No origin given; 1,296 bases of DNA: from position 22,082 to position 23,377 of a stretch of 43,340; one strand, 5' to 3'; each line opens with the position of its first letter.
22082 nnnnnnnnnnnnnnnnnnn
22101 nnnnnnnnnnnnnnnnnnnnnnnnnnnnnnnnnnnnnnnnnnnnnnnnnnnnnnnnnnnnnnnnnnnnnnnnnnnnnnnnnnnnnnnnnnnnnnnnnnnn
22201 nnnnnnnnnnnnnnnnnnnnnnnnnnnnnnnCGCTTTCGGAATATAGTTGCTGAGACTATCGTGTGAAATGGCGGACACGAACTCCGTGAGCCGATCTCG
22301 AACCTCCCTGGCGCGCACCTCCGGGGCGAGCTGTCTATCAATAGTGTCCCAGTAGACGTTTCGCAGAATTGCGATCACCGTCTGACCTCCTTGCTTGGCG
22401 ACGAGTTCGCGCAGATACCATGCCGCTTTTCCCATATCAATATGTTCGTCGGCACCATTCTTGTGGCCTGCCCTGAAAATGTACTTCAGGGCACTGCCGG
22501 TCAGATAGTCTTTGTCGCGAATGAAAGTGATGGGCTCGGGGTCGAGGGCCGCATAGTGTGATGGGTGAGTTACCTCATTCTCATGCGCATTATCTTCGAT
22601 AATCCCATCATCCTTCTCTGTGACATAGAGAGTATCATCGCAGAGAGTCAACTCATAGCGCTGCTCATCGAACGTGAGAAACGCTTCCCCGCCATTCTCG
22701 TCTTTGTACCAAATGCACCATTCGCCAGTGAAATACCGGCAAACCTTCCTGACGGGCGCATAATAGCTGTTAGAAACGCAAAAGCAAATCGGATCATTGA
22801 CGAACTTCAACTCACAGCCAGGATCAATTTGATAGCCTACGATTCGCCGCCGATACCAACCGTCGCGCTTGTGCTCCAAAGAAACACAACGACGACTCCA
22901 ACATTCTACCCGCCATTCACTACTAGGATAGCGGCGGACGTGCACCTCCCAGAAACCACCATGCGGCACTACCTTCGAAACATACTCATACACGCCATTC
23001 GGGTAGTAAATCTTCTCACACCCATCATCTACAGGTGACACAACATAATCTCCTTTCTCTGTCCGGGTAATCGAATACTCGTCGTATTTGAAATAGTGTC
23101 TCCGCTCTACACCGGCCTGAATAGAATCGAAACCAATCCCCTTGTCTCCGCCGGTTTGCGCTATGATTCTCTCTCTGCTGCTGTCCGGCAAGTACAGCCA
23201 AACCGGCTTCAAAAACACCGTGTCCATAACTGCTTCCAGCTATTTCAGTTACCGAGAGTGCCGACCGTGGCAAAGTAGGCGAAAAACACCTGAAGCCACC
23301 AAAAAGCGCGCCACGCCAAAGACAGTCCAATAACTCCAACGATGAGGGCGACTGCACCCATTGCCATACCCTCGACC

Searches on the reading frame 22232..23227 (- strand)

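Call 27: search_protein_families(library=phrogs, proteins=[window:22232-23227:-], max_evalue=0.001)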
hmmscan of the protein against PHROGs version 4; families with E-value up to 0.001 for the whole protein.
window:22232-23227:- (332 aa): 12 families
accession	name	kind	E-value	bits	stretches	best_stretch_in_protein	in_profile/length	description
phrog_236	-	other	2.6e-18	67.9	1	198-284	217-310/431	nucleotide kinase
phrog_11324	-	other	2.7e-14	54.9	1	214-310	6-102/139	nucleotide kinase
phrog_4897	-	other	4.5e-14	54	1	206-276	102-177/186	kinase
phrog_1689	-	other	2e-11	45.2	1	187-278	135-233/243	nucleotide kinase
phrog_4943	-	unknown function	1.5e-10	42.8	1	188-280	60-160/166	-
phrog_26005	-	unknown function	1.9e-09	38.4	1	213-278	238-305/310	-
phrog_11450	-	unknown function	1.5e-07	31.7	1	200-276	307-385/394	-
phrog_4824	-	unknown function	2.2e-07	32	1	217-275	4-59/128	-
phrog_2585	-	other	8.1e-07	30.6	1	211-280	90-167/175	nucleotide kinase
phrog_4472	-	other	8.5e-06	26.7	1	211-281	6-79/100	nucleotide kinase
phrog_5839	-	unknown function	0.00025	22.1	1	217-277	6-65/128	-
phrog_2387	-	other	0.0003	22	1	219-282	5-74/147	nucleotide kinase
